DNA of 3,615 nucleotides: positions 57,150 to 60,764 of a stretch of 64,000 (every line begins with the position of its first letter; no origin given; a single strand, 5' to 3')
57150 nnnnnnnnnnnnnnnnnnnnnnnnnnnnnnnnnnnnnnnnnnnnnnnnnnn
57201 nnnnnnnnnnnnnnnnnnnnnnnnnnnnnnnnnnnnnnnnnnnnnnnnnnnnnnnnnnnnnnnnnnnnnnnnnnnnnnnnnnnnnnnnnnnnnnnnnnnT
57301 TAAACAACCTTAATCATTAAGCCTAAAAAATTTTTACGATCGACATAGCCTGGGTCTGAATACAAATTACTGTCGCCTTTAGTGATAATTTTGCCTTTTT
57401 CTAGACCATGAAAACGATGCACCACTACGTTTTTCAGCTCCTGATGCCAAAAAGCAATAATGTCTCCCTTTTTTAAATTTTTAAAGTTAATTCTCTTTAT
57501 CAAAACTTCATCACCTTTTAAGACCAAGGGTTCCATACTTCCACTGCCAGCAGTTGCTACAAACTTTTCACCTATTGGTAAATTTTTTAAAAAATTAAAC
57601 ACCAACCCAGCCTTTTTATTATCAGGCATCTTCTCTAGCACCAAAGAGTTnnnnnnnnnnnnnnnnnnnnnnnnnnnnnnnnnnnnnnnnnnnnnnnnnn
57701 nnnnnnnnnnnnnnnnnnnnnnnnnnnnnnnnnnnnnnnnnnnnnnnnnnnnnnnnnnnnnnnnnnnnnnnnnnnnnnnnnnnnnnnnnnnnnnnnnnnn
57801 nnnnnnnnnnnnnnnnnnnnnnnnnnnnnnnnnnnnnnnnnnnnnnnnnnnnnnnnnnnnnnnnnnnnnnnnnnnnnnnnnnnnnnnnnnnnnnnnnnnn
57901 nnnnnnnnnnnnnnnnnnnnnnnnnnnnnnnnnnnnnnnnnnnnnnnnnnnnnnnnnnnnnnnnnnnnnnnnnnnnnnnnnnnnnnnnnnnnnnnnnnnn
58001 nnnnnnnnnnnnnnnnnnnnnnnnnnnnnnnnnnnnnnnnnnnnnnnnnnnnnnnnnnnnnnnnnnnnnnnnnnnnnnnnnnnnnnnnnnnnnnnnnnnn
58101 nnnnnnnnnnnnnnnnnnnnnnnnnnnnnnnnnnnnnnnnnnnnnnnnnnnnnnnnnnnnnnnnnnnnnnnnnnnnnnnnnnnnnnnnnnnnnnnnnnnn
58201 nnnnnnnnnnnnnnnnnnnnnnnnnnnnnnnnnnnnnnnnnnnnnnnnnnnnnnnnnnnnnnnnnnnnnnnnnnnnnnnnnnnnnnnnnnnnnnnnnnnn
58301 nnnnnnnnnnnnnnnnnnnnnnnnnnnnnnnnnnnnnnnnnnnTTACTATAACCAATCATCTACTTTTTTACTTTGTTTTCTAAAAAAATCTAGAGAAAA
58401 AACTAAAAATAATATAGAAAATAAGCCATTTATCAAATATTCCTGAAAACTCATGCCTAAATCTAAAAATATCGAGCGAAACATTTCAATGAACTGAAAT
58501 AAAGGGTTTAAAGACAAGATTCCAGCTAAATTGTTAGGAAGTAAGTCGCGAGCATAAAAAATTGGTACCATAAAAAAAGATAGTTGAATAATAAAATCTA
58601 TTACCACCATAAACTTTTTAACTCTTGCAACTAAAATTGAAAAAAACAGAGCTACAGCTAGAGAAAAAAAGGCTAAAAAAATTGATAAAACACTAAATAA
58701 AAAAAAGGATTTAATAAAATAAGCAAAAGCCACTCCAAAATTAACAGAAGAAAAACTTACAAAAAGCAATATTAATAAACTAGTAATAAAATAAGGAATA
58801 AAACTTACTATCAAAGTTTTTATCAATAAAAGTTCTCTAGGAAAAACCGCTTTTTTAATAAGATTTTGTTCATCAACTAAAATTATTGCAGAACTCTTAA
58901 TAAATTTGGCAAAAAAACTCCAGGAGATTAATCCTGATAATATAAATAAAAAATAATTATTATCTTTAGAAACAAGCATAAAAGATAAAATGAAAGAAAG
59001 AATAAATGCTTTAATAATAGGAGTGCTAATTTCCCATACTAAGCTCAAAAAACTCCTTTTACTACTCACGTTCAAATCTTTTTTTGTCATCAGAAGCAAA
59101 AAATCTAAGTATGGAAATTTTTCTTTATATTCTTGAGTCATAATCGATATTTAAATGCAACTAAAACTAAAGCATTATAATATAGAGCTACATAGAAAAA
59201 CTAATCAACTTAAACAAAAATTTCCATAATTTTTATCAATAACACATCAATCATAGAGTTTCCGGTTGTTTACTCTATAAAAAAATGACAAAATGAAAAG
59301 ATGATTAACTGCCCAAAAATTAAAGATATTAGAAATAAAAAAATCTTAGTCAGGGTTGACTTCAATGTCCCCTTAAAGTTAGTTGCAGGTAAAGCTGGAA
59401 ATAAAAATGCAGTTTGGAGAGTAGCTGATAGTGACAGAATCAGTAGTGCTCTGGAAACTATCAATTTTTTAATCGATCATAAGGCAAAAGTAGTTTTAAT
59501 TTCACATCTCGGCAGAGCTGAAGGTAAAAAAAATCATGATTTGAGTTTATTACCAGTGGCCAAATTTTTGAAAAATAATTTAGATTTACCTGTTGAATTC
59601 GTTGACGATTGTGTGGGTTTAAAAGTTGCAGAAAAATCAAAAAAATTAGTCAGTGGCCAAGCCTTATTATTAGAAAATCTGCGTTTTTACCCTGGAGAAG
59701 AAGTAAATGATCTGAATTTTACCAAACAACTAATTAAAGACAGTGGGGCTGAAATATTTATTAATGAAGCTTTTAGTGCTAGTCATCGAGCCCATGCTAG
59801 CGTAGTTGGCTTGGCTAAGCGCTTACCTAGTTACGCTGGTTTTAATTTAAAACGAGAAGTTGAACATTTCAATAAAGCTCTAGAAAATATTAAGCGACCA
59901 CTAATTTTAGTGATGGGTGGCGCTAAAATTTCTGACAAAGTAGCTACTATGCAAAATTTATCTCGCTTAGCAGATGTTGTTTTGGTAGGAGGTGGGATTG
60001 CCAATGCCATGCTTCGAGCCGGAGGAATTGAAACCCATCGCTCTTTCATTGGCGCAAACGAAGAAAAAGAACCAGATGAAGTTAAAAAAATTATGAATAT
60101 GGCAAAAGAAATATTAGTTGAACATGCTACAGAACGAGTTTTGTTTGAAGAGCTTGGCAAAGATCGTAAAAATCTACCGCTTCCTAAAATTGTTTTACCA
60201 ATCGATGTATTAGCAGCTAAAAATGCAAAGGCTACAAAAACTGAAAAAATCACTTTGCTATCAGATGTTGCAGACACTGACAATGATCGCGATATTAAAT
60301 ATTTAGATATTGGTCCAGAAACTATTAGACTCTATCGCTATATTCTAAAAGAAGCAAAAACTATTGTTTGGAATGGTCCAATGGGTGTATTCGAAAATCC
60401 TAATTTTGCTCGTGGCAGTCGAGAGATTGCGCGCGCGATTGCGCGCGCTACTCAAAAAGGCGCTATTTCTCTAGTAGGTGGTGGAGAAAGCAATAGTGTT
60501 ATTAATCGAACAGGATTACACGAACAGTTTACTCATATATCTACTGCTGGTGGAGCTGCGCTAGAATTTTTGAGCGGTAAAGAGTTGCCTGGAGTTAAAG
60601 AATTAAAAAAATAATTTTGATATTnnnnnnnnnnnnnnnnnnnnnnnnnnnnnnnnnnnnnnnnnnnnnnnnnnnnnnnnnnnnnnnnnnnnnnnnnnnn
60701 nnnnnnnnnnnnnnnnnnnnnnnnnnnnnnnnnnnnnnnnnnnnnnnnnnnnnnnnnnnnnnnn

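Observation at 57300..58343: Wzt-type ABC ATPase whose C-terminal domain is an ER/archaeal (SipW/Sec11)-type signal peptidase look-alike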

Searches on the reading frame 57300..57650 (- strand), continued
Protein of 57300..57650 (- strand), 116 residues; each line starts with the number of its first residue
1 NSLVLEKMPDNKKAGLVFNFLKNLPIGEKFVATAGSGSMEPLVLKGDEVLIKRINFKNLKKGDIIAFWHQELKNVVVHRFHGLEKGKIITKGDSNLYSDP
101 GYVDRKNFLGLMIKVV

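Call 58: find_encoding_contigs(protein=P0189, flank=6000, max_places=1)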
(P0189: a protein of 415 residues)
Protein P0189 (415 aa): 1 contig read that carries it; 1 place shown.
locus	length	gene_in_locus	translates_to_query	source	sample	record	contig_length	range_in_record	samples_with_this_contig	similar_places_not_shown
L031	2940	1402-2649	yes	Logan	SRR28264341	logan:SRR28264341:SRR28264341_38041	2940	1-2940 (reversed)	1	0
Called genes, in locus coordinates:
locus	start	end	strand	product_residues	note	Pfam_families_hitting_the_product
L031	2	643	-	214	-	?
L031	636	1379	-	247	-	-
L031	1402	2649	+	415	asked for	PF00717:Peptidase_S24, PF14907:NTP_transf_5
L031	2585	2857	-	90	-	PF05402:PqqD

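Call 67: find_encoding_contigs(protein=P0136, flank=6000, max_places=1)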
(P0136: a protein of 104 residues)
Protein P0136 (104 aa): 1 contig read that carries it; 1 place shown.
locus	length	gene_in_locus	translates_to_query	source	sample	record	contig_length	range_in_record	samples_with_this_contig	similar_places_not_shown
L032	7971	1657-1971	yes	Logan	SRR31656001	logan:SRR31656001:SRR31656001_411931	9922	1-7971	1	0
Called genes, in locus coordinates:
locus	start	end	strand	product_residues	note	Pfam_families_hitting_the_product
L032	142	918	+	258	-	PF01061:ABC2_membrane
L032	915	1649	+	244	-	PF00005:ABC_tran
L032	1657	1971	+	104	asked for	-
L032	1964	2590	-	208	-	PF13489:Methyltransf_23 (weak), PF13649:Methyltransf_25, PF13847:Methyltransf_31, PF08241:Methyltransf_11, PF08242:Methyltransf_12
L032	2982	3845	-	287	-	PF06508:QueC (weak)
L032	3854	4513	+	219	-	PF13578:Methyltransf_24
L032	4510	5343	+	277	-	-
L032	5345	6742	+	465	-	PF04932:Wzy_C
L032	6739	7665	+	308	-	PF00535:Glycos_transf_2, PF13641:Glyco_tranf_2_3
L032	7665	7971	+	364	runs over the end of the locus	PF13353:Fer4_12 (weak), PF04055:Radical_SAM, PF13186:SPASM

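Call 68: find_encoding_contigs(protein=P0202, flank=6000, max_places=1)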
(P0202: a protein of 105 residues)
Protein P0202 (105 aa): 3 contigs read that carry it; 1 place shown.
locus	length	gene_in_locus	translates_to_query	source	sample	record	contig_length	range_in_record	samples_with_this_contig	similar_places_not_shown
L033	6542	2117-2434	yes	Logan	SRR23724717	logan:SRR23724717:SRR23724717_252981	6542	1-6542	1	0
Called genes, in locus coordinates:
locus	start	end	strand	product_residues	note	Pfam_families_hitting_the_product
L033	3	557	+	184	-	?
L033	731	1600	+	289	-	PF01564:Spermine_synth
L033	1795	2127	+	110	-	PF05402:PqqD (weak)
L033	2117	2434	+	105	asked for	PF00717:Peptidase_S24 (weak), PF10502:Peptidase_S26 (faint)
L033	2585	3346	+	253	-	PF06508:QueC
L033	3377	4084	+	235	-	PF13578:Methyltransf_24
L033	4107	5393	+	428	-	PF00282:Pyridoxal_deC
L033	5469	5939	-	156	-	-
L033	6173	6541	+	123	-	?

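Call 69: find_encoding_contigs(protein=P0211, flank=6000, max_places=1)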
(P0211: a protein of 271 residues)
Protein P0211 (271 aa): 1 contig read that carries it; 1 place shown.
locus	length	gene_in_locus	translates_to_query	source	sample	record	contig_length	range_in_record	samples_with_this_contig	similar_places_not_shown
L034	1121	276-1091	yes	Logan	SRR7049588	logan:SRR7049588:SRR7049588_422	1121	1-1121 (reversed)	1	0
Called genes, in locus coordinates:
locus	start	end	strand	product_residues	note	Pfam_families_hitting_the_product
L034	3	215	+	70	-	?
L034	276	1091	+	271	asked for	PF00717:Peptidase_S24 (weak), PF00583:Acetyltransf_1, PF13508:Acetyltransf_7 (weak)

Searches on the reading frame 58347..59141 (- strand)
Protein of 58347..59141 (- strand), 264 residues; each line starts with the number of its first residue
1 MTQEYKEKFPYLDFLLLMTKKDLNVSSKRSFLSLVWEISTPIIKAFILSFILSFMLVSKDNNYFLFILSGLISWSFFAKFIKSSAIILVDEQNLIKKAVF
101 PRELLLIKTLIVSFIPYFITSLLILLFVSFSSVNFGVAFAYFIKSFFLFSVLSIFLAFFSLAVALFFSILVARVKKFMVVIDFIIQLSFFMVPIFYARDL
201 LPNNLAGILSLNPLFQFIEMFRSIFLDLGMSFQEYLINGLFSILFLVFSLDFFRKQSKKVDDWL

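Call 7: search_protein_families(library=pfam, proteins=[window:58347-59141:-], max_evalue=0.01)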
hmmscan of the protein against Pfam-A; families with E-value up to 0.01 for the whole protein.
window:58347-59141:- (264 aa): 2 families
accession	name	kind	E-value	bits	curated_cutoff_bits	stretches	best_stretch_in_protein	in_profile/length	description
PF01061.29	ABC2_membrane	-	7.5e-12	45.7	26.9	1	16-226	4-211/211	ABC-2 type transporter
PF12698.13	ABC2_membrane_3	-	0.00034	20.2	31.6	1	61-248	158-344/347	ABC-2 family transporter protein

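Call 17: search_protein_families(library=ncbifam, proteins=[window:58347-59141:-], max_evalue=0.01)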
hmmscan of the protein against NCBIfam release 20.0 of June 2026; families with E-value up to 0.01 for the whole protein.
window:58347-59141:- (264 aa): 2 families
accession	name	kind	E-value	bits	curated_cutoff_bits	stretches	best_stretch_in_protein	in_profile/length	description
NF050109.1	galactan_ABC_perm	equivalog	2.9e-16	59.8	380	1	16-263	25-271/272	galactan export ABC transporter permease subunit Wzm/RfbD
NF050053.1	CapPschTportKpsM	equivalog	7.6e-07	29.3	300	1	30-255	21-251/257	capsule polysaccharide transporter KpsM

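Call 66: search_protein_families(library=padloc, proteins=[window:58347-59141:-], max_evalue=0.001)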
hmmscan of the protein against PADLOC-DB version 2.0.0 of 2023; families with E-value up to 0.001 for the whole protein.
window:58347-59141:- (264 aa): 0 families

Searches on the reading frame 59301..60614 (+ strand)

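Call 7: search_protein_families(library=pfam, proteins=[window:59301-60614:+], max_evalue=0.01)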
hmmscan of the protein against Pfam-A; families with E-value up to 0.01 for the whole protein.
window:59301-60614:+ (437 aa): 1 family
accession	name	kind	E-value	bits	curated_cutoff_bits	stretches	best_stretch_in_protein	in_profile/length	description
PF00162.24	PGK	-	4.7e-118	394.9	27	1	9-427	5-379/379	Phosphoglycerate kinase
